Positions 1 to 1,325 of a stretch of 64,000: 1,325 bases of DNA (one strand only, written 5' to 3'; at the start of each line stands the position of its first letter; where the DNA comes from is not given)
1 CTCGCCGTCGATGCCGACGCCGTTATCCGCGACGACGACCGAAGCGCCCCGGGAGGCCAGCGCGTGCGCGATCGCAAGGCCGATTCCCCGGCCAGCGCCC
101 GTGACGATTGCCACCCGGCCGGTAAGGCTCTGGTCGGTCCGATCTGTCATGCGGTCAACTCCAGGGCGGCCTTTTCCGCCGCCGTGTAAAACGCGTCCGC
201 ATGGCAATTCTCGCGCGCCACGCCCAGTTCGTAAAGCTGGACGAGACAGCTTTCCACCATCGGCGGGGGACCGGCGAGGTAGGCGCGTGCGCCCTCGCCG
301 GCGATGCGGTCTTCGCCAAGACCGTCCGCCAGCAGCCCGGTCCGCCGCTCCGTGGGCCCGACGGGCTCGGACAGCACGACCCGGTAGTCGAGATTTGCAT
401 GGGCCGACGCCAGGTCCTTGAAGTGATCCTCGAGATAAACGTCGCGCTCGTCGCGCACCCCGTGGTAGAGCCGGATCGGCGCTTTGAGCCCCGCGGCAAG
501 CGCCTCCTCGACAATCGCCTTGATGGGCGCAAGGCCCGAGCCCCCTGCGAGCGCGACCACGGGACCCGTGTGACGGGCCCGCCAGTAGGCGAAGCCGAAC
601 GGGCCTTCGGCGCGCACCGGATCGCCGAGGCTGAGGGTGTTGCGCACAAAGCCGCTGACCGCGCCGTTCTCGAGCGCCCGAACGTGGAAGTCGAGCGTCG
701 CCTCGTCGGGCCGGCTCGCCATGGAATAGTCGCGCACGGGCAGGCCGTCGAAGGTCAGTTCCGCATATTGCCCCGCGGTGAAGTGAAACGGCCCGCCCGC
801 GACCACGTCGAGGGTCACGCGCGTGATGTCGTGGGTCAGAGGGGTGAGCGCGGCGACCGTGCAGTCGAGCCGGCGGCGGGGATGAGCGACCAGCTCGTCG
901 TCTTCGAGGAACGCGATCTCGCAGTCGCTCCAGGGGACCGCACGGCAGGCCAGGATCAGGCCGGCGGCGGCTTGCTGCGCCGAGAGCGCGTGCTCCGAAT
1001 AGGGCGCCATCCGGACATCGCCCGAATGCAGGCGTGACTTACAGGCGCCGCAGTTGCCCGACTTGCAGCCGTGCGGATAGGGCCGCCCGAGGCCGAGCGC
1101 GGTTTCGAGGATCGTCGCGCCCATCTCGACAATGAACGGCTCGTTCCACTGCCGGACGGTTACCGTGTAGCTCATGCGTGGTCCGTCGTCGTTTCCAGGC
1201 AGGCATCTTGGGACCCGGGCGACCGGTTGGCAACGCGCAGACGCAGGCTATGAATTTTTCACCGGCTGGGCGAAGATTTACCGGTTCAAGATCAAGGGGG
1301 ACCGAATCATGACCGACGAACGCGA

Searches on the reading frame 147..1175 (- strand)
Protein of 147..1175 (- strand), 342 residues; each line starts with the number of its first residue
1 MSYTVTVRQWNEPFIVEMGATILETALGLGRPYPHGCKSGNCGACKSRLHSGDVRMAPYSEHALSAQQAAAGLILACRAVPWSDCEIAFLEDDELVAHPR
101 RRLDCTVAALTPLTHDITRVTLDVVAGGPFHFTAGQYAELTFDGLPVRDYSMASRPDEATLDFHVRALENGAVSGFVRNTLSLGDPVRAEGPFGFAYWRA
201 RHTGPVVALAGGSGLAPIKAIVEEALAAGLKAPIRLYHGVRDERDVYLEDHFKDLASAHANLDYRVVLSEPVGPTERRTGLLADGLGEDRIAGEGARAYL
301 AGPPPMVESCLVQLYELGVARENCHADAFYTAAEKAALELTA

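Call 3: search_protein_families(library=pfam, proteins=[window:147-1175:-])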
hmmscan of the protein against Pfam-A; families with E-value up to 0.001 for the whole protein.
window:147-1175:- (342 aa): 3 families
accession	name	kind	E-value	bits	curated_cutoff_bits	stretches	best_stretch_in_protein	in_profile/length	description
PF00175.26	NAD_binding_1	-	7.2e-15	56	22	1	209-309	2-106/109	Oxidoreductase NAD-binding domain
PF00111.32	Fer2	-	2.3e-10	40.7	21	1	16-81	12-76/77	2Fe-2S iron-sulfur cluster binding domain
PF00970.30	FAD_binding_6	-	5.3e-08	33.6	21.1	1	105-195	2-96/99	Oxidoreductase FAD-binding domain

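Call 4: search_protein_families(library=ncbifam, proteins=[window:147-1175:-])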
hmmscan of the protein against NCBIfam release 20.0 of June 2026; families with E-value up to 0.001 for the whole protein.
window:147-1175:- (342 aa): 21 families
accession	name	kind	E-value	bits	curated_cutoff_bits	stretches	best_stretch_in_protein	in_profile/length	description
NF040810.1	BenC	equivalog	8.5e-53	179.6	430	1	21-330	22-331/333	benzoate 1,2-dioxygenase electron transfer component BenC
NF045803.1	MethMoxFADbindMmoC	equivalog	3.7e-45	154.2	500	1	26-330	28-341/343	aromatic/alkene monooxygenase hydroxylase FAD-binding subunit MmoC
NF008822.0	PRK11872.1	equivalog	1e-43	149.7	402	1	16-329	19-335/341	anthranilate 1,2-dioxygenase electron transfer component AntC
NF005963.0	PRK08051.1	equivalog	2.2e-34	118.8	230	1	102-329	3-230/233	NAD(P)H-flavin reductase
NF004317.0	PRK05713.1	equivalog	2.2e-33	115.8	338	1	14-331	11-310/312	iron-sulfur-binding ferredoxin reductase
TIGR02160.1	PA_CoA_Oxy5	hypoth_equivalog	1e-31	110.1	420.8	2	106-334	5-246/352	1,2-phenylacetyl-CoA epoxidase subunit PaaE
NF052252.1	flav_redu_LuxG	exception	5.8e-27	94.4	340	1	103-329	1-229/232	flavin mononucleotide reductase LuxG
TIGR01941.1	nqrF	equivalog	2.1e-26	92.8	295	2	147-329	206-403/405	NADH:ubiquinone reductase (Na(+)-transporting) subunit F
NF009805.0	PRK13289.1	equivalog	1.4e-23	83.4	432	1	112-333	164-396/399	NO-inducible flavohemoprotein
NF007964.0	PRK10684.1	equivalog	1.8e-22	79.7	383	2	120-335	25-245/333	NADH oxidoreductase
NF058606.1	GlBtMonoRdsGbcB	equivalog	1.5e-17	63.5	500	2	114-269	25-184/362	glycine betaine monooxygenase reductase subunit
TIGR02008.1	fdx_plant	subfamily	6.6e-10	38.6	81.15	1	13-95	16-96/97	ferredoxin [2Fe-2S]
NF006220.0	PRK08345.1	subfamily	2.1e-09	37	395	1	128-323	39-245/294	cytochrome-c3 hydrogenase subunit gamma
NF040830.1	sulfhyd_ShyC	equivalog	1.2e-08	34.5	600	1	107-269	14-174/288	NAD(P)-dependent hydrogenase/sulfhydrogenase 2 subunit gamma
NF041393.1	Frdxn_Halo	equivalog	1.6e-07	31.2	150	1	14-84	40-109/128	ferredoxin Fer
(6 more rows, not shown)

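Call 13: search_solved_structures(query=window:147-1175:-, max_evalue=0.001)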
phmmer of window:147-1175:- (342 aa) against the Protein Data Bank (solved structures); distinct sequences matched with E-value up to 0.001: 88 (the best 60 are shown).
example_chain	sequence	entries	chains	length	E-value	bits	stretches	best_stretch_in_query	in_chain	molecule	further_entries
5ogx_A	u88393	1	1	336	4.4e-49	170.8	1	16-329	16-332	Cytochrome P450 reductase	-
1krh_A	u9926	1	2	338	3.8e-35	124.9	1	16-321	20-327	Benzoate 1,2-Dioxygenase Reductase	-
4wqm_A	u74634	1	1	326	9.5e-32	113.8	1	15-330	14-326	Toluene-4-monooxygenase electron transfer component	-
7c3a_A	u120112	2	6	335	3.8e-29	105.2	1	21-330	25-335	Ferredoxin reductase component of carbazole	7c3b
1tvc_A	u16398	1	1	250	6.8e-23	84.6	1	130-329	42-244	METHANE MONOOXYGENASE COMPONENT C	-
7xk3_F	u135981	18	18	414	1.3e-19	73.9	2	145-329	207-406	Na(+)-translocating NADH-quinone reductase subunit F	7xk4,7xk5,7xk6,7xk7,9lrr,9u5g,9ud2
8a1t_F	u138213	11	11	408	1.4e-19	73.8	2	145-329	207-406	Na(+)-translocating NADH-quinone reductase subunit F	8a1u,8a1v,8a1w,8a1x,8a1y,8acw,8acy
1qfj_A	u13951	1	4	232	3.8e-17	65.7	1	103-307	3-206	PROTEIN (FLAVIN REDUCTASE)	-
7qu3_A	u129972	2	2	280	1.9e-16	63.5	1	142-329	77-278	Na(+)-translocating NADH-quinone reductase subunit F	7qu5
1gvh_A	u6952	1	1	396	1.3e-15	60.7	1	104-329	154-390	FLAVOHEMOPROTEIN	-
7qty_A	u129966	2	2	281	1.1e-14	57.6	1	169-329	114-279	Na(+)-translocating NADH-quinone reductase subunit F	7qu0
1cqx_A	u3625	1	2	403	2.1e-13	53.4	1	112-329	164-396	FLAVOHEMOPROTEIN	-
8ad4_A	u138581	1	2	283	4.9e-13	52.2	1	144-329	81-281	Na(+)-translocating NADH-quinone reductase subunit F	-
4u9u_A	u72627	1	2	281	5.1e-13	52.2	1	144-329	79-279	Na(+)-translocating NADH-quinone reductase subunit F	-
4uaj_A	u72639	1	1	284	6e-13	51.9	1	143-329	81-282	Na(+)-translocating NADH-quinone reductase subunit F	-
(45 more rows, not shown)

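Call 23: find_encoding_contigs(protein=window:147-1175:-, flank=10000, max_places=4)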
Protein window:147-1175:- (342 aa): 3 contigs read that carry it; 3 places shown.
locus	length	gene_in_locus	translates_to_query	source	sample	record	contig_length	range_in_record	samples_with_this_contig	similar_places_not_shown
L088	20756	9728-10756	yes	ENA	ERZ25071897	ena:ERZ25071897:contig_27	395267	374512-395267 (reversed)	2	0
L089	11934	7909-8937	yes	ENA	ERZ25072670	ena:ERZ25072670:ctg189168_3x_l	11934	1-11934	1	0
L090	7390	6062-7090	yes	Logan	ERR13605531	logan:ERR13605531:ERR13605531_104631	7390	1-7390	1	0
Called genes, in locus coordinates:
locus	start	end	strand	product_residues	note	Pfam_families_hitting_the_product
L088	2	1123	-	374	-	?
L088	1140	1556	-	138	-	-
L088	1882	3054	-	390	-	PF00355:Rieske, PF00848:Ring_hydroxyl_A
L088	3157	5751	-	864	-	PF26354:DMF_alpha, PF13385:Laminin_G_3 (faint), PF20254:DMFA2_C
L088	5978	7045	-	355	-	PF01547:SBP_bac_1, PF13416:SBP_bac_8, PF13343:SBP_bac_6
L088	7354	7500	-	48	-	-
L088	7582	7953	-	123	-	-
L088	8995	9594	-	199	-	PF09347:DUF1989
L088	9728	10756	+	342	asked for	PF00111:Fer2, PF00970:FAD_binding_6 (weak), PF00175:NAD_binding_1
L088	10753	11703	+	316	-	PF00106:adh_short, PF08659:KR, PF13561:adh_short_C2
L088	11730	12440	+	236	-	PF05138:PaaA_PaaC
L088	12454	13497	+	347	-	PF02311:AraC_binding (faint), PF07883:Cupin_2, PF12973:Cupin_7 (faint)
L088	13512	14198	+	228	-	PF01557:FAA_hydrolase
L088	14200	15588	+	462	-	PF02629:CoA_binding (weak), PF13380:CoA_binding_2, PF13607:Succ_CoA_lig, PF19045:Ligase_CoA_2 (faint)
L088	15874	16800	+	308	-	PF01522:Polysacc_deac_1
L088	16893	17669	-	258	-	PF00528:BPD_transp_1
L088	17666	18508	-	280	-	PF00528:BPD_transp_1 (weak)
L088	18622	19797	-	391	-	PF13416:SBP_bac_8, PF13343:SBP_bac_6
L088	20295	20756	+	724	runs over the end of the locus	PF00724:Oxidored_FMN, PF00070:Pyr_redox (faint), PF13450:NAD_binding_8 (faint), PF07992:Pyr_redox_2 (weak), PF22620:OYE-like_second_a-b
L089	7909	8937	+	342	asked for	PF00111:Fer2, PF00970:FAD_binding_6 (weak), PF00175:NAD_binding_1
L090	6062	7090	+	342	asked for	PF00111:Fer2, PF00970:FAD_binding_6 (weak), PF00175:NAD_binding_1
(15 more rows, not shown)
